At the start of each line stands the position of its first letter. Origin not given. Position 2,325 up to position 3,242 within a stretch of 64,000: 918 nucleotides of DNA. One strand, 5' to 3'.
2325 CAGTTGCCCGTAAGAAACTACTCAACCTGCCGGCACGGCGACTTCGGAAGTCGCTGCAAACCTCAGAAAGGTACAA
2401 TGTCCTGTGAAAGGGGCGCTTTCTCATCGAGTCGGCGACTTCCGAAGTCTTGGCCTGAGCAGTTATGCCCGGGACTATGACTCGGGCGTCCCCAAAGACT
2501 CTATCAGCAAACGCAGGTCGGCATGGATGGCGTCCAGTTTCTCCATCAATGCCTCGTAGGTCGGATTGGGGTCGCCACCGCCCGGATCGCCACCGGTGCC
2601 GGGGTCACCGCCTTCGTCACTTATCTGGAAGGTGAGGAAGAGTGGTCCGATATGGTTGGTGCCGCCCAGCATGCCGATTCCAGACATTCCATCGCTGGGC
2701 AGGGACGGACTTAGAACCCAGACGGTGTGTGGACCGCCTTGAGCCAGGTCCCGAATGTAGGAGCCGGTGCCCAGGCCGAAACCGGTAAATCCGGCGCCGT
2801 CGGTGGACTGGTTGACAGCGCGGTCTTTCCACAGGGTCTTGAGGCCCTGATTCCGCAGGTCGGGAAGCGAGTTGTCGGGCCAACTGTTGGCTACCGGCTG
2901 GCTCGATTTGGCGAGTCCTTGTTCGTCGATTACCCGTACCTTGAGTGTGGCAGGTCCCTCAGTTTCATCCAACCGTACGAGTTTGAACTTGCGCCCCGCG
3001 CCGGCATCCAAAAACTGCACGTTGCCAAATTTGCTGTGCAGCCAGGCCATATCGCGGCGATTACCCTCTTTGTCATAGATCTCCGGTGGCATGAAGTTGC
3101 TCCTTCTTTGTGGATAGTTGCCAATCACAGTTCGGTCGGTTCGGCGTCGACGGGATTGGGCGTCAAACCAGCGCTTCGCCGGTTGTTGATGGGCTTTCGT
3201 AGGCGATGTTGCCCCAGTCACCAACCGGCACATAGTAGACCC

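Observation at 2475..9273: Candidate undescribed NLR-like conflict / cell-suicide cassette: CHAT-NACHT(like)-HEAT protein with papain-like peptidase, GH-A-like hydrolase and an orphan protein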

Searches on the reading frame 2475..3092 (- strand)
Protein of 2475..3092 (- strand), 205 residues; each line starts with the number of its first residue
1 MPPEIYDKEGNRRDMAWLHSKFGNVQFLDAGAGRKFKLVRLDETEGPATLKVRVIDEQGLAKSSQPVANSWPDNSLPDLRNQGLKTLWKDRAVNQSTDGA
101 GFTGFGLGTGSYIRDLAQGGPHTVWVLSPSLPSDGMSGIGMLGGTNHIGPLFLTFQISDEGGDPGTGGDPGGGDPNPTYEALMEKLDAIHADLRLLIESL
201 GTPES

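Call 4: search_protein_families(library=pfam, proteins=[window:2475-3092:-], max_evalue=0.1)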
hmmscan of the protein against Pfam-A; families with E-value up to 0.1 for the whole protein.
window:2475-3092:- (205 aa): 0 families

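Call 5: search_protein_families(library=padloc, proteins=[window:2475-3092:-], max_evalue=0.1)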
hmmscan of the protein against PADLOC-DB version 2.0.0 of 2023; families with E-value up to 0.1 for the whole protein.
window:2475-3092:- (205 aa): 0 families

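Call 6: search_protein_families(library=ncbifam, proteins=[window:2475-3092:-], max_evalue=0.1)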
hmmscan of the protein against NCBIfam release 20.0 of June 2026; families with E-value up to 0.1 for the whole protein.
window:2475-3092:- (205 aa): 0 families

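Call 7: search_protein_families(library=phrogs, proteins=[window:2475-3092:-], max_evalue=0.1)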
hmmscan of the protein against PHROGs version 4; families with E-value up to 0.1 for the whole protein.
window:2475-3092:- (205 aa): 0 families

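Call 10: find_homologous_proteins(query=window:2475-3092:-)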
Query window:2475-3092:- (205 aa): 91 proteins with E <= 0.001 among 1677 candidates.
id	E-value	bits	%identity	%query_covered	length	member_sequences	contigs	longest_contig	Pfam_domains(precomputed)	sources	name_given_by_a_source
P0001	1.3e-132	458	99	100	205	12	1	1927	-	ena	-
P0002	2.6e-83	297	63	99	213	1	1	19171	-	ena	-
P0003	4.5e-83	296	66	99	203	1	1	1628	-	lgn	-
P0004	1.5e-82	294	63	99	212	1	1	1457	-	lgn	-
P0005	2.5e-82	293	66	100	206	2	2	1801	-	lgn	-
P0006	5.6e-81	289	63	100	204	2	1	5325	-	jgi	-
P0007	3.4e-80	286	78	77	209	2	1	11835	-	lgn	-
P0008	5.6e-80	286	61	99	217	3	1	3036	-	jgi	jgi:hypothetical protein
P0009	1.9e-79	284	60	99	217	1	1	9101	-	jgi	jgi:hypothetical protein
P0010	2.9e-79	283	65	97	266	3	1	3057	-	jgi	jgi:hypothetical protein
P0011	3.2e-79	283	63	99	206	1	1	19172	-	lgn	-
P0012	3.6e-79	283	62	99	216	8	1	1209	-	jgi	jgi:hypothetical protein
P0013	1.5e-78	281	75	79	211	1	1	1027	-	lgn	-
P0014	2.2e-77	277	62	97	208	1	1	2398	-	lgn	-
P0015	6.2e-77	276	60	99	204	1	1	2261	-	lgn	-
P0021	8.7e-76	272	73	77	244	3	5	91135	-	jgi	-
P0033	1.3e-73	265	61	98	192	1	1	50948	-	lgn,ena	-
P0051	1.8e-66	242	71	77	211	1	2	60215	-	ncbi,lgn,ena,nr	ncbi:MAG: hypothetical protein KAY24_00165 [Candidatus Eisenbacteria sp.]|nr:hypothetical protein [C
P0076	1.3e-54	203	56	78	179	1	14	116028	-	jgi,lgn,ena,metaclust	metaclust:\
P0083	3.7e-49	185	46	97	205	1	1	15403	-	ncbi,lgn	ncbi:MAG: hypothetical protein Kow0047_15840 [Anaerolineae bacterium]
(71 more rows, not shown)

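Call 11: find_encoding_contigs(protein=P0021, flank=10000, max_places=2)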
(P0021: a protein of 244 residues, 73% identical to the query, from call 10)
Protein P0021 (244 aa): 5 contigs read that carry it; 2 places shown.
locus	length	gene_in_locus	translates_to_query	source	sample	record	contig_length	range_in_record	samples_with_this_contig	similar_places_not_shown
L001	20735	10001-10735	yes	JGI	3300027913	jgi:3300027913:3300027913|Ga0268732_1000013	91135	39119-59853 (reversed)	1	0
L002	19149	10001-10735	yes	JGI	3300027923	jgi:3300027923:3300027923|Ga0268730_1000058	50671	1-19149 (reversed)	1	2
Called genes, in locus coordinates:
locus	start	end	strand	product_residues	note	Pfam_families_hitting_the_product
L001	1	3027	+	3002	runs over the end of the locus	-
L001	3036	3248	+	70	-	PF26761:Acb5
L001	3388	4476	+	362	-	-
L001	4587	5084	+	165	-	-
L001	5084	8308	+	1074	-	-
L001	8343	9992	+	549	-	PF01510:Amidase_2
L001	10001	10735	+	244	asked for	-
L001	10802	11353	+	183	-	PF21882:Gp53-like_C (weak)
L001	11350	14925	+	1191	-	-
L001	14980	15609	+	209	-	-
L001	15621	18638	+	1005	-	-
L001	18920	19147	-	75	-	-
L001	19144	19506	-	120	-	-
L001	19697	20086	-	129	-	PF00261:Tropomyosin (weak)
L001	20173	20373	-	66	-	-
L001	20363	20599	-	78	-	-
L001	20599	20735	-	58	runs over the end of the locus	-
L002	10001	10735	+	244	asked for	-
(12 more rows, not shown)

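Call 12: find_encoding_contigs(protein=P0076, flank=10000, max_places=2)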
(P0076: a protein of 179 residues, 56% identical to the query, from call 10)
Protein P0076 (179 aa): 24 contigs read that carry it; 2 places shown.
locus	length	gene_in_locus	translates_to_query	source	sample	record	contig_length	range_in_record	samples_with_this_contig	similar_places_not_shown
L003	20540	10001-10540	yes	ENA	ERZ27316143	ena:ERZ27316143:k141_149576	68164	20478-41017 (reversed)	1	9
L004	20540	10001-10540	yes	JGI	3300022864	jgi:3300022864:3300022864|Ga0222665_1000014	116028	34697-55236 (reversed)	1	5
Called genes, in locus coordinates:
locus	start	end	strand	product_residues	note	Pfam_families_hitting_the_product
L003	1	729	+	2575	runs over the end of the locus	-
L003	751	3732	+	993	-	-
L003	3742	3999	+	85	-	-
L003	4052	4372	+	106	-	-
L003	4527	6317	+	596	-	-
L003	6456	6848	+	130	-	-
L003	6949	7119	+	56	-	-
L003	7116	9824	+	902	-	PF16586:DUF5060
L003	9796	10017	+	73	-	-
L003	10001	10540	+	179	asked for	-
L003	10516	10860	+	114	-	PF08239:SH3_3 (weak)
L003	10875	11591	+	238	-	PF12770:CHAT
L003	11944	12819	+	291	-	-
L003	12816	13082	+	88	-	-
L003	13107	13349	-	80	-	-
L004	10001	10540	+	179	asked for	-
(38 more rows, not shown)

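Call 13: find_encoding_contigs(protein=P0051, flank=10000, max_places=2)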
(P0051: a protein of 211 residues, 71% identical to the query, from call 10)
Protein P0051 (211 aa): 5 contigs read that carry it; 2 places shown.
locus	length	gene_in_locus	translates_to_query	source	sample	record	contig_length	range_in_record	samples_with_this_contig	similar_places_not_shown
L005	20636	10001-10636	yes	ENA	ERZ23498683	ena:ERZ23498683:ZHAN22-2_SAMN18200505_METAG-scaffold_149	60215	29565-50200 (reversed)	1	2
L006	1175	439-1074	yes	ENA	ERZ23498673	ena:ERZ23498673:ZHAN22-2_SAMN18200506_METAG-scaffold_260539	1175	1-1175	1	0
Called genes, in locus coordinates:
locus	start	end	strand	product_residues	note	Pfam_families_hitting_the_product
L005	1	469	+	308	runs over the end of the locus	PF08273:Zn_Ribbon_Prim (weak)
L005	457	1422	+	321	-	PF13481:AAA_25 (weak), PF03796:DnaB_C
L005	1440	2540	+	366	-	PF00709:Adenylsucc_synt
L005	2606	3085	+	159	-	-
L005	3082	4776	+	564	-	PF00004:AAA, PF01434:Peptidase_M41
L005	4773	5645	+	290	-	-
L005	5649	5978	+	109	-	-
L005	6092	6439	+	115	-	-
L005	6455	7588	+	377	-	-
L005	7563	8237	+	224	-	PF01555:N6_N4_Mtase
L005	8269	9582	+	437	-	PF01555:N6_N4_Mtase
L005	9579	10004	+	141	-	-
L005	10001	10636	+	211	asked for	-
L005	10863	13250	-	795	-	PF24517:CBM96, PF00688:TGFb_propeptide (faint), PF06848:Disaggr_repeat, PF00150:Cellulase (weak), PF06848:Disaggr_repeat, PF24517:CBM96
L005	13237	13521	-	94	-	-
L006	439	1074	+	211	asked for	-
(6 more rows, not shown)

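Call 15: find_encoding_contigs(protein=P0002, flank=10000, max_places=2)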
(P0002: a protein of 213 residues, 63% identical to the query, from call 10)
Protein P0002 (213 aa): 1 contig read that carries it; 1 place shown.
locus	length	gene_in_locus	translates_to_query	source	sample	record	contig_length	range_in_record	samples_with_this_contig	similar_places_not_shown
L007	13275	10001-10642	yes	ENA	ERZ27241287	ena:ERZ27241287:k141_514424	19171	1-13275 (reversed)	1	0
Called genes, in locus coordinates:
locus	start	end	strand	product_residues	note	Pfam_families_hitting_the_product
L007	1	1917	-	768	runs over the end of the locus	PF11992:TgpA_N, PF01841:Transglut_core, PF13559:DUF4129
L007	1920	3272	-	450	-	PF01882:DUF58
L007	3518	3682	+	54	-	-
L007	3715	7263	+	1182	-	PF12770:CHAT, PF13646:HEAT_2 (faint)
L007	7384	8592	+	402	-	-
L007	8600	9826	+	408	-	-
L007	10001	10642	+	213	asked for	-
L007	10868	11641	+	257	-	PF00731:AIRC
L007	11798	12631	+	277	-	PF02540:NAD_synthase (weak)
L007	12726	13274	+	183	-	?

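Call 16: find_encoding_contigs(protein=P0033, flank=10000, max_places=2)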
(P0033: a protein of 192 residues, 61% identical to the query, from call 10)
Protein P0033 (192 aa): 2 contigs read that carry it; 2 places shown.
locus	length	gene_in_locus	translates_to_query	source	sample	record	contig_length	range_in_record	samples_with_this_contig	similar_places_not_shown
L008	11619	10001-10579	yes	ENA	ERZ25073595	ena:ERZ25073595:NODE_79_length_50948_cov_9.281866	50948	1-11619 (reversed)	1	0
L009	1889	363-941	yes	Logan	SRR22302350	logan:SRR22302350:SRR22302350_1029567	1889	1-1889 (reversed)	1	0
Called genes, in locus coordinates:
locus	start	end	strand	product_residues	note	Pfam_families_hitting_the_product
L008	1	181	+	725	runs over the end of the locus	-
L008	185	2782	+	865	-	-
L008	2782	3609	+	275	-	PF00112:Peptidase_C1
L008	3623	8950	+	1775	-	PF22842:Pel9A-like_beta_helix (weak), PF21231:GH141_M, PF13229:Beta_helix (weak), PF06848:Disaggr_repeat (weak), PF00932:LTD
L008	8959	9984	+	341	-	PF01555:N6_N4_Mtase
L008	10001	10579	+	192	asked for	-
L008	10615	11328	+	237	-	PF12770:CHAT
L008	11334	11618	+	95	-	?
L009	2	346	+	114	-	?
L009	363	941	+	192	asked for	-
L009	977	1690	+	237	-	PF12770:CHAT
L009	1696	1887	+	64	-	?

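Call 17: find_encoding_contigs(protein=P0083, flank=10000, max_places=2)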
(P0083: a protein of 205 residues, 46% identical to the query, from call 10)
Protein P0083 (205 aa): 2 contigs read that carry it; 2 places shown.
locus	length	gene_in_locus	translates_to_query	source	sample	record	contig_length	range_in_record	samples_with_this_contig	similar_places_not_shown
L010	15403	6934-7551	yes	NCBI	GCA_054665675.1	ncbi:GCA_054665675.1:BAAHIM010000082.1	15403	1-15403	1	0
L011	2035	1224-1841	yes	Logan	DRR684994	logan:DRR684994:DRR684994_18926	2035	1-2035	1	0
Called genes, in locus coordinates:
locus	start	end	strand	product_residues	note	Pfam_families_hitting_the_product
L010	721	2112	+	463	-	-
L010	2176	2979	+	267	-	-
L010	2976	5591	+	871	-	PF13439:Glyco_transf_4, PF13524:Glyco_trans_1_2, PF13692:Glyco_trans_1_4, PF00534:Glycos_transf_1, PF00535:Glycos_transf_2, PF10111:Glyco_tranf_2_2, PF13641:Glyco_tranf_2_3, PF00535:Glycos_transf_2, +4 more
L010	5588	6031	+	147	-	-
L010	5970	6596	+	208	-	PF13489:Methyltransf_23, PF13847:Methyltransf_31, PF08241:Methyltransf_11, PF08242:Methyltransf_12, PF13649:Methyltransf_25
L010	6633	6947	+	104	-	-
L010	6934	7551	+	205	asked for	-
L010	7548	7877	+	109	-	-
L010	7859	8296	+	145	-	-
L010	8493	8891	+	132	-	-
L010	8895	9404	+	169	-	-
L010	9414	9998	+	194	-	-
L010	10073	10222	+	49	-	-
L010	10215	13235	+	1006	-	-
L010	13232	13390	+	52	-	-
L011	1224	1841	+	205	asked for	-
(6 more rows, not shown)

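Call 19: find_related_loci(query=A1, collection=genome_contigs, flank=10000)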
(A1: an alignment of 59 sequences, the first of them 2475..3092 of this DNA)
Query A1 (205 aa) in genome_contigs; peptide patterns used: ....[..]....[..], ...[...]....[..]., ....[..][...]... (x = any residue, [..] = any of these).
73 stretches matched a pattern; 13 encode a relative of the query (tblastn E <= 1e-3); 13 distinct loci.
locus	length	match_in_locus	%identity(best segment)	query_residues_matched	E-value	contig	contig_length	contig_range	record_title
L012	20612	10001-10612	91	1-205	2e-106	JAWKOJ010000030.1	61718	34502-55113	MAG: Caldilineales bacterium isolate ABC2.10 ABC2.10.fa-30, whole genome shotgun sequence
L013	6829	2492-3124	61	1-205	9e-85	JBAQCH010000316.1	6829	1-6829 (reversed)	MAG: Anaerolineae bacterium isolate MFD10570_ilm_asm_bin10 k127_148510, whole genome shotgun sequence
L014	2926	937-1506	63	1-204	2e-81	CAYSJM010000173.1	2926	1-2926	MAG TPA_asm: uncultured Ignavibacteriaceae bacterium isolate SRP107338_co1_235 genome assembly, contig: NODE_56798_lengt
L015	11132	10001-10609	62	1-201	8e-79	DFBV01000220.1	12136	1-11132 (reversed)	MAG TPA_asm: Anaerolineales bacterium UBA3071 UBA3071_contig_11386, whole genome shotgun sequence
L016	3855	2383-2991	60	1-201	1e-76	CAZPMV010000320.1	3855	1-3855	MAG TPA_asm: uncultured Anaerolineales bacterium isolate binchicken_co243_252 genome assembly, contig: NODE_24628_length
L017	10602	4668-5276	59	1-201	3e-75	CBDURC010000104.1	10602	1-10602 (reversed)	MAG TPA_asm: uncultured Anaerolineales bacterium isolate SRR22302361_binner13_Refined_100 genome assembly, contig: ERZ25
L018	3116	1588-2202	64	1-205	2e-75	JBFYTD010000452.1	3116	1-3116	MAG: Anaerolineae bacterium isolate PPR_0257 scaffold_24290, whole genome shotgun sequence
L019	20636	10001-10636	62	1-205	3e-72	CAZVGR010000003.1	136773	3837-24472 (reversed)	MAG TPA_asm: uncultured Anaerolinea sp. isolate SRP304446_co1_50 genome assembly, contig: NODE_39_length_136773_cov_18.2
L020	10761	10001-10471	73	4-160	2e-69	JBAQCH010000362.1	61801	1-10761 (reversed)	MAG: Anaerolineae bacterium isolate MFD10570_ilm_asm_bin10 k127_54129, whole genome shotgun sequence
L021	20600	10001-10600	50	1-202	3e-56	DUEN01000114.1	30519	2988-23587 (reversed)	MAG TPA_asm: Caldilineae bacterium isolate J4 Contig114, whole genome shotgun sequence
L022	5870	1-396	62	59-204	5e-45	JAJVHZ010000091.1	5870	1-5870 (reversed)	MAG: Gammaproteobacteria bacterium isolate Bin_33 c_000000028467, whole genome shotgun sequence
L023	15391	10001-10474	46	4-160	3e-40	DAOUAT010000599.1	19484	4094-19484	MAG TPA_asm: Anaerolineae bacterium isolate H66_683 k113_148491, whole genome shotgun sequence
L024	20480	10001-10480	50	4-159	2e-37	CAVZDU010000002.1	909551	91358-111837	MAG: uncultured Chloroflexia bacterium isolate MFD05942.bin.2.46 genome assembly, contig: contig_2045, whole genome shot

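Call 20: find_related_loci(query=A1, collection=viral_contigs, flank=10000)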
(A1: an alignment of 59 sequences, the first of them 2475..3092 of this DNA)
Query A1 (205 aa) in viral_contigs; peptide patterns used: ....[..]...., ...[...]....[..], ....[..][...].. (x = any residue, [..] = any of these).
103 stretches matched a pattern; 6 encode a relative of the query (tblastn E <= 1e-3); 6 distinct loci.
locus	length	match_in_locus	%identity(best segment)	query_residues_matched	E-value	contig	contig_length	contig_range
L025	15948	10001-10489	64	1-165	4e-62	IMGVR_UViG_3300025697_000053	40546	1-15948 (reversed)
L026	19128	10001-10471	73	4-160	2e-70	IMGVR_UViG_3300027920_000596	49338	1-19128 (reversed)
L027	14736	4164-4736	56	4-200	3e-60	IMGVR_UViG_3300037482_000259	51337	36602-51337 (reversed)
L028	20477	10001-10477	56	4-162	4e-59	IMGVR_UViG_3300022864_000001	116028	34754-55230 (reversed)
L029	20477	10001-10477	56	4-162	4e-59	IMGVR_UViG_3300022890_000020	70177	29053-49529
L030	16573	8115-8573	34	9-156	3e-18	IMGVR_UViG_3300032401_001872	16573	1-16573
